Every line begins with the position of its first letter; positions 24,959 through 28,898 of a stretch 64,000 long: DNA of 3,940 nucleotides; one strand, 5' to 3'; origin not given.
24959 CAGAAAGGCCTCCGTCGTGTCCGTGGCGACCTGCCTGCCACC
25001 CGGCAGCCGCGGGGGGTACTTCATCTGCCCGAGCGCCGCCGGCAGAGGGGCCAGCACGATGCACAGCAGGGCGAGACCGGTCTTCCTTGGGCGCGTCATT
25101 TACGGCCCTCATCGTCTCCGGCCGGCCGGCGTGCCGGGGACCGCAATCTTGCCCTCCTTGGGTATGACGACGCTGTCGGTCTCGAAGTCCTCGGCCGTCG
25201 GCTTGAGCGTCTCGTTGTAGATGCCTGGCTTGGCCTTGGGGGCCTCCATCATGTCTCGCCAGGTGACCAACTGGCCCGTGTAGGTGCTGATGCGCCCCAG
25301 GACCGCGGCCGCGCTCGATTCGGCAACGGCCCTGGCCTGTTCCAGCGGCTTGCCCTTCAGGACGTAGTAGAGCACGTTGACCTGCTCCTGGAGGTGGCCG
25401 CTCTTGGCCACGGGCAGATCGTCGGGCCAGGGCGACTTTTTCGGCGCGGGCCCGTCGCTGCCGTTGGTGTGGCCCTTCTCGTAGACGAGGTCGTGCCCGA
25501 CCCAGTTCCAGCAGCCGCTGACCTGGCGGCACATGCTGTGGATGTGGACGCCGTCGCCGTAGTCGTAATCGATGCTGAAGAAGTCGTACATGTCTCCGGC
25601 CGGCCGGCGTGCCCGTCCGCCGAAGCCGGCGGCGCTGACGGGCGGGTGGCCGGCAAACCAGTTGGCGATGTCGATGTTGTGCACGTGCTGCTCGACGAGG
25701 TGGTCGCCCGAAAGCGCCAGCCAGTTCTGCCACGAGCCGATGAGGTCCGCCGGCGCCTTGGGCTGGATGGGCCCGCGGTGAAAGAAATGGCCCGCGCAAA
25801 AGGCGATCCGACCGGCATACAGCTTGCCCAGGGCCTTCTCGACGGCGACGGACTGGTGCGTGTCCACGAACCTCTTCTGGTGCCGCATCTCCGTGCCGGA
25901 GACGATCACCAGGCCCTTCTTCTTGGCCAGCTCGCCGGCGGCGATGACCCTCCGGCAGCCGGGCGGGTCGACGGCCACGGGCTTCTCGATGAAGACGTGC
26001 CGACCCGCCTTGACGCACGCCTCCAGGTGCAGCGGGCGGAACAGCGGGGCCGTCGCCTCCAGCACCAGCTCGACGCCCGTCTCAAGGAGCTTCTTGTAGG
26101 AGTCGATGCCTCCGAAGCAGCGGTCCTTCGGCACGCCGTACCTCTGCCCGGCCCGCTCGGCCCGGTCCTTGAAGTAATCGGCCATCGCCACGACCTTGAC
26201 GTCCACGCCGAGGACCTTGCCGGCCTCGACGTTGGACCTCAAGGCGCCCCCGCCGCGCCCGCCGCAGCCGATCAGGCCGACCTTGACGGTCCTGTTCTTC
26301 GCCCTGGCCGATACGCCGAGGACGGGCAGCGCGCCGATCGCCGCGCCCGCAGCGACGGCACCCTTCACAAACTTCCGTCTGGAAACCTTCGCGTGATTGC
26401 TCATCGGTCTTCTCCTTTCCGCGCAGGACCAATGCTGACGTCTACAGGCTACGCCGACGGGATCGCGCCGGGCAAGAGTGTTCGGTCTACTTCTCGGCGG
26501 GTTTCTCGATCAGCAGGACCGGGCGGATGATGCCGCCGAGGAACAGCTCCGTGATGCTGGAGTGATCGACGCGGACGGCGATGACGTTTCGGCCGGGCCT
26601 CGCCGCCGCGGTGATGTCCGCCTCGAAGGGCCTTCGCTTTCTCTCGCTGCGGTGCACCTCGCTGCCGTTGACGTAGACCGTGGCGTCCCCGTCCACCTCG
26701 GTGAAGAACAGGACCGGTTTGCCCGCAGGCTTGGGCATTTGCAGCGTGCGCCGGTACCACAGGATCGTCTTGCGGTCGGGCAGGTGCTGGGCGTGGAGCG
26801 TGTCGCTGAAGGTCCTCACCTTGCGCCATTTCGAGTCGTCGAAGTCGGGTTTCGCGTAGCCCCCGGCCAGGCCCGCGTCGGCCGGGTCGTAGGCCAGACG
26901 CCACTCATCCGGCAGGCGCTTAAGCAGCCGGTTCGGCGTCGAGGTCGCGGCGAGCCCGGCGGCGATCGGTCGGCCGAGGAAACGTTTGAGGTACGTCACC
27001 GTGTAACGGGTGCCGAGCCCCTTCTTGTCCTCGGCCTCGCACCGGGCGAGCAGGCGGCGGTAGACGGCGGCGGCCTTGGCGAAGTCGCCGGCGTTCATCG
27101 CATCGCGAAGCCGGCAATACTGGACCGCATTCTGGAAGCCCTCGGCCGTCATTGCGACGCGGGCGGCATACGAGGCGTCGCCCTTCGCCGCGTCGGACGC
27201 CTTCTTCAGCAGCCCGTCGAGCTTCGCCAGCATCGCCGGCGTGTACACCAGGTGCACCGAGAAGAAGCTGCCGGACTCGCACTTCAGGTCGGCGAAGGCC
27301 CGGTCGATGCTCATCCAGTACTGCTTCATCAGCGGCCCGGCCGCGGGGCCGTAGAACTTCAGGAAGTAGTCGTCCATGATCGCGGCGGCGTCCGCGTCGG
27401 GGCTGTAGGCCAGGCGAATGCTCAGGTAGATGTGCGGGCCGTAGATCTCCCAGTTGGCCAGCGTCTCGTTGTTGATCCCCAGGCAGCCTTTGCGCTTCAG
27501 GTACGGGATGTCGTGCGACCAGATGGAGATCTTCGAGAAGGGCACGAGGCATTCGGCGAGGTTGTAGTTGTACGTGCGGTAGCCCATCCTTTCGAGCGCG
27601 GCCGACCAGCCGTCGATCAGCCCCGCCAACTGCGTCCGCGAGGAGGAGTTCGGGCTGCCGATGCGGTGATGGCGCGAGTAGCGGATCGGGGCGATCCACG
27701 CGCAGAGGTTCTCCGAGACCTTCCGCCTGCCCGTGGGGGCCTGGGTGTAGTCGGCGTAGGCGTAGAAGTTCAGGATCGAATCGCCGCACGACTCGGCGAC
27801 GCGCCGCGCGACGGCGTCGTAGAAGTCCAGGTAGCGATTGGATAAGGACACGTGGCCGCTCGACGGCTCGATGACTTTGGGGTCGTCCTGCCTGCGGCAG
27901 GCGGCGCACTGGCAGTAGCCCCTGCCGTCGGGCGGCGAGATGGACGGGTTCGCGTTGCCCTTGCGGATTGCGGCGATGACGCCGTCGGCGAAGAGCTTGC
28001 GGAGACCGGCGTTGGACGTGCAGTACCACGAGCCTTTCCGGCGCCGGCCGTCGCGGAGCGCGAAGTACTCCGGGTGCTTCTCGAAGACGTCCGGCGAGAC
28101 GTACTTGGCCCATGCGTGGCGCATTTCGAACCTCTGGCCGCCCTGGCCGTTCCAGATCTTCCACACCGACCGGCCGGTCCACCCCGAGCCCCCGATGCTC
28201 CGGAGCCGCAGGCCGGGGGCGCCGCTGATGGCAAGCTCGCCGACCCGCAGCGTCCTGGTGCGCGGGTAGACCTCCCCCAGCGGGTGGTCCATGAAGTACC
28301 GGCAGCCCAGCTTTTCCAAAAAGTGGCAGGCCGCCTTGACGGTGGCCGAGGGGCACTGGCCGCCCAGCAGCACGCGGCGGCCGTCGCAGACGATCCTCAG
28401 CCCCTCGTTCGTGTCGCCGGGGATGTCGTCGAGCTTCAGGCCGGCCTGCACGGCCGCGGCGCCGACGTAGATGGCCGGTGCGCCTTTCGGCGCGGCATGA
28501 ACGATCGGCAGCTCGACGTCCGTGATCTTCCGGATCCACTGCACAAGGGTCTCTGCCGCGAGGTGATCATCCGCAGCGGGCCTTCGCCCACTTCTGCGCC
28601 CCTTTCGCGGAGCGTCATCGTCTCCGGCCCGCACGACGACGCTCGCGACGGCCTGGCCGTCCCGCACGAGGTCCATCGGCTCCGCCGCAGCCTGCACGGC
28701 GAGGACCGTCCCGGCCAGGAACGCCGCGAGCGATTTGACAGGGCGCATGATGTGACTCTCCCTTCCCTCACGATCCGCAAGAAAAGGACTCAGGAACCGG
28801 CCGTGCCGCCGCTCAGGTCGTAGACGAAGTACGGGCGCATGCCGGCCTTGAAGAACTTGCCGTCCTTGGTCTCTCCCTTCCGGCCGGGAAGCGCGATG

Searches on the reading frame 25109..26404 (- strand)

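Call 18: search_protein_families(library=pfam, proteins=[window:25109-26404:-], max_evalue=0.001)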
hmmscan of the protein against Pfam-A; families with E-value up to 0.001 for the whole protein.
window:25109-26404:- (431 aa): 3 families
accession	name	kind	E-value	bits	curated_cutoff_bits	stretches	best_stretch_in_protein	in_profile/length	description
PF01408.29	GFO_IDH_MocA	-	9.8e-10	39.6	24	1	40-167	1-116/120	Oxidoreductase family, NAD-binding Rossmann fold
PF22725.1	GFO_IDH_MocA_C3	-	1.3e-07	32.1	27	1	198-295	14-105/124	GFO/IDH/MocA C-terminal domain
PF02894.22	GFO_IDH_MocA_C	-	0.00087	19.6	22.9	0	198-267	10-77/218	Oxidoreductase family, C-terminal alpha/beta domain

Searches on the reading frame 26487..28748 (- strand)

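Call 19: search_protein_families(library=pfam, proteins=[window:26487-28748:-], max_evalue=0.001)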
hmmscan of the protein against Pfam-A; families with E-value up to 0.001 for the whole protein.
window:26487-28748:- (753 aa): 3 families
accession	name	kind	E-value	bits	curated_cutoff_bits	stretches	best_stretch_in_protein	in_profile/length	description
PF16126.11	DUF4838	-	5.3e-43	147.8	26.6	1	158-477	6-323/325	Domain of unknown function (DUF4838)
PF02837.24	Glyco_hydro_2_N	-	3.3e-10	40.6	28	1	647-750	51-169/169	Glycosyl hydrolases family 2, sugar binding domain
PF22666.2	Glyco_hydro_2_N2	-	4.5e-06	27.3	27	1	663-729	50-119/167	Glycosyl hydrolase 2 galactose-binding domain-like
